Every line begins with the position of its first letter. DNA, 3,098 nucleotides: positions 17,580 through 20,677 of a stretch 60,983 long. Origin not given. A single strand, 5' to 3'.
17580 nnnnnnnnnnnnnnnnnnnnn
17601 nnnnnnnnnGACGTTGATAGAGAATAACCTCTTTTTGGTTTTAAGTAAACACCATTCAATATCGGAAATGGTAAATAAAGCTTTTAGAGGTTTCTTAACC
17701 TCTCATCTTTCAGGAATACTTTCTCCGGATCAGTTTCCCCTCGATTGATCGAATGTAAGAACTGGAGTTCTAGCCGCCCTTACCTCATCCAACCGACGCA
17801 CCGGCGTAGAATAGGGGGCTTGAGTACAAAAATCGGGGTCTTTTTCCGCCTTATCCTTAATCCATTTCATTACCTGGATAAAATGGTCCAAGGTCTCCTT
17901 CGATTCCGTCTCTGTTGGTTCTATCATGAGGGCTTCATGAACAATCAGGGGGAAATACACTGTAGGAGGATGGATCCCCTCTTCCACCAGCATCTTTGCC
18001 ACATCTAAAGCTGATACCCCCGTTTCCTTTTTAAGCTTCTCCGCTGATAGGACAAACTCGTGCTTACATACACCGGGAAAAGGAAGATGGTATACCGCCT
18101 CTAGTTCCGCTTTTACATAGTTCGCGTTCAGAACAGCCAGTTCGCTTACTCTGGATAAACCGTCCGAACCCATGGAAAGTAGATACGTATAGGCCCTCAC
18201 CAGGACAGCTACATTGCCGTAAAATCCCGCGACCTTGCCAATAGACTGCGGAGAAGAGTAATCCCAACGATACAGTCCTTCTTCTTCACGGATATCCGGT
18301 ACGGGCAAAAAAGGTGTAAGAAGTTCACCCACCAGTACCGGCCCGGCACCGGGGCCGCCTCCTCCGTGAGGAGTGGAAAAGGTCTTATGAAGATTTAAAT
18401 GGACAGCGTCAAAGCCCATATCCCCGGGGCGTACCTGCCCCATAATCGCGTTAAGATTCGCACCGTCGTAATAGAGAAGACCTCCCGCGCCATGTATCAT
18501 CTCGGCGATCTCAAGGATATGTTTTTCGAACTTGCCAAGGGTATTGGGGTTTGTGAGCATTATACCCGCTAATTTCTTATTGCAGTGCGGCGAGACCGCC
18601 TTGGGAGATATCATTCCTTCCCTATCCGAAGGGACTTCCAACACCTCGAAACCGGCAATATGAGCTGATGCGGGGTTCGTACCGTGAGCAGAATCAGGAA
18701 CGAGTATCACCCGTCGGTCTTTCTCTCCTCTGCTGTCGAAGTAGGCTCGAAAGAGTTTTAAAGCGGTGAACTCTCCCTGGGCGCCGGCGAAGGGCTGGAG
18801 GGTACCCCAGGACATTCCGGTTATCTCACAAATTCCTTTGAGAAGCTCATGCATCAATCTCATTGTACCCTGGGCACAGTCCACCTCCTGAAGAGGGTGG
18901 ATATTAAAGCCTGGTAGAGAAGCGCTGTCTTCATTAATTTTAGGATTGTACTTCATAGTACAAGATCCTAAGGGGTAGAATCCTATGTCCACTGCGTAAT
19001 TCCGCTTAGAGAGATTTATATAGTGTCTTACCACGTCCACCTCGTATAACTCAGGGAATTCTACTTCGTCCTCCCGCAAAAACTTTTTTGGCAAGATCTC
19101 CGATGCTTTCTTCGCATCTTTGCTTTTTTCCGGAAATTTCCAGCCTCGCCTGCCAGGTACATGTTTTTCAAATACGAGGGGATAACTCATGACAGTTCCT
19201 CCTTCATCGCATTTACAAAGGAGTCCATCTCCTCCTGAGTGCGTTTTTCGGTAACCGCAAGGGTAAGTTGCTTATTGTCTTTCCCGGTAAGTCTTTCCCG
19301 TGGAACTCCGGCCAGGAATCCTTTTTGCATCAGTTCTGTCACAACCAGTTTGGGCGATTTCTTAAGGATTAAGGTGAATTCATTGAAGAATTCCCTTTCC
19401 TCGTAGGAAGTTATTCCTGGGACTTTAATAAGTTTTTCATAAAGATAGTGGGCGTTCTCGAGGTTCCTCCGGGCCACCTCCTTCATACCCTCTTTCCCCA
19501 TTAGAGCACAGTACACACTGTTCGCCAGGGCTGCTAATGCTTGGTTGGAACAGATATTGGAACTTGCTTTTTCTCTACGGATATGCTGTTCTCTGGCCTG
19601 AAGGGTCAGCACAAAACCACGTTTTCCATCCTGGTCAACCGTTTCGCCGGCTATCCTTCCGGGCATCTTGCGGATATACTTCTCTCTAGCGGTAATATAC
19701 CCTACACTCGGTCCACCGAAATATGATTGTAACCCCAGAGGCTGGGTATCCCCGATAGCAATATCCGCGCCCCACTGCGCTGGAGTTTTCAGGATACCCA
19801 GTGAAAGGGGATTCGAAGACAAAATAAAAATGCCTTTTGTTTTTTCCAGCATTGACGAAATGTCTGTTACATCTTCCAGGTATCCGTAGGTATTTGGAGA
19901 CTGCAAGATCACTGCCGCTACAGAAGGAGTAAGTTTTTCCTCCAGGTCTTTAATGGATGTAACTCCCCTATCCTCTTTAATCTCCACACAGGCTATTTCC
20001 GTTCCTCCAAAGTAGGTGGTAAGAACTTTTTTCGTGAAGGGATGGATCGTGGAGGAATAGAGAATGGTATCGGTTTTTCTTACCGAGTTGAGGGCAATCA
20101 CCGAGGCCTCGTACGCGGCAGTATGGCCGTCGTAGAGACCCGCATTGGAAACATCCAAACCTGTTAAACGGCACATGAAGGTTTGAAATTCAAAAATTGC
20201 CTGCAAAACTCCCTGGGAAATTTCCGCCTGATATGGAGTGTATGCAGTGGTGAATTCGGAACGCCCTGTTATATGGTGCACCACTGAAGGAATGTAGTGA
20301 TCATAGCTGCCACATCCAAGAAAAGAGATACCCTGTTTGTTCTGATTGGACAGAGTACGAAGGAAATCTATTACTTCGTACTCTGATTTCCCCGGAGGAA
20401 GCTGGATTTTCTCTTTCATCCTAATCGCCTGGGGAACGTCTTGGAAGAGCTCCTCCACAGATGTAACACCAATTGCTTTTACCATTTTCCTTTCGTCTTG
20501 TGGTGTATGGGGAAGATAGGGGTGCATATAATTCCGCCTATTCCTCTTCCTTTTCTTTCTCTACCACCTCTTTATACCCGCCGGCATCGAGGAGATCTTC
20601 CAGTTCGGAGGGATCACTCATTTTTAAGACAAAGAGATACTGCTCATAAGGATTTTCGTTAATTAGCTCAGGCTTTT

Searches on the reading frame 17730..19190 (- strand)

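Call 87: search_protein_families(library=pfam, proteins=[window:17730-19190:-], max_evalue=0.00001)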
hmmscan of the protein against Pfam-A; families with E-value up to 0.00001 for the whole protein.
window:17730-19190:- (486 aa): 1 family
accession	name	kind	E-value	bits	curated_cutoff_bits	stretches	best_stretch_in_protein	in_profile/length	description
PF21478.3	GcvP2_C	-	2.2e-26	92.6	27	1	349-449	2-103/122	Glycine dehydrogenase, C-terminal domain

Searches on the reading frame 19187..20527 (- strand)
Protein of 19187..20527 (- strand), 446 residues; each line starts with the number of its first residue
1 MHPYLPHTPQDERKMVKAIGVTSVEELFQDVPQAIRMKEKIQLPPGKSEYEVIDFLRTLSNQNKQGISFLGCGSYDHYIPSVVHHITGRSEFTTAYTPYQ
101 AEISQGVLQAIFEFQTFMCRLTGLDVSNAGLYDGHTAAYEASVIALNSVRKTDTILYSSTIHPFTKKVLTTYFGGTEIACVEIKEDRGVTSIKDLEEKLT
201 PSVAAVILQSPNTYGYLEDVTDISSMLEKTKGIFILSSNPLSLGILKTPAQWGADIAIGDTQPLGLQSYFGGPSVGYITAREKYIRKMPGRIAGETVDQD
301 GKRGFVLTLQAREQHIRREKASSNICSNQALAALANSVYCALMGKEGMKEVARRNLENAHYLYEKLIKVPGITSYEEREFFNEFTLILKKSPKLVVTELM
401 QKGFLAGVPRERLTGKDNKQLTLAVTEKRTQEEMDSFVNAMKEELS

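Call 87: search_protein_families(library=pfam, proteins=[window:19187-20527:-], max_evalue=0.00001)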
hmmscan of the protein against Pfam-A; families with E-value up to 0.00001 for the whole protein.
window:19187-20527:- (446 aa): 2 families
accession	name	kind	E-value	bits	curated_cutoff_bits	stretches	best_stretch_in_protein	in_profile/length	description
PF02347.22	GDC-P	-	1.1e-129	433.5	26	1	4-439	3-427/429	Glycine cleavage system P-protein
PF00266.25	Aminotran_5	-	2.7e-06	27.1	21.5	1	136-377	71-302/371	Aminotransferase class-V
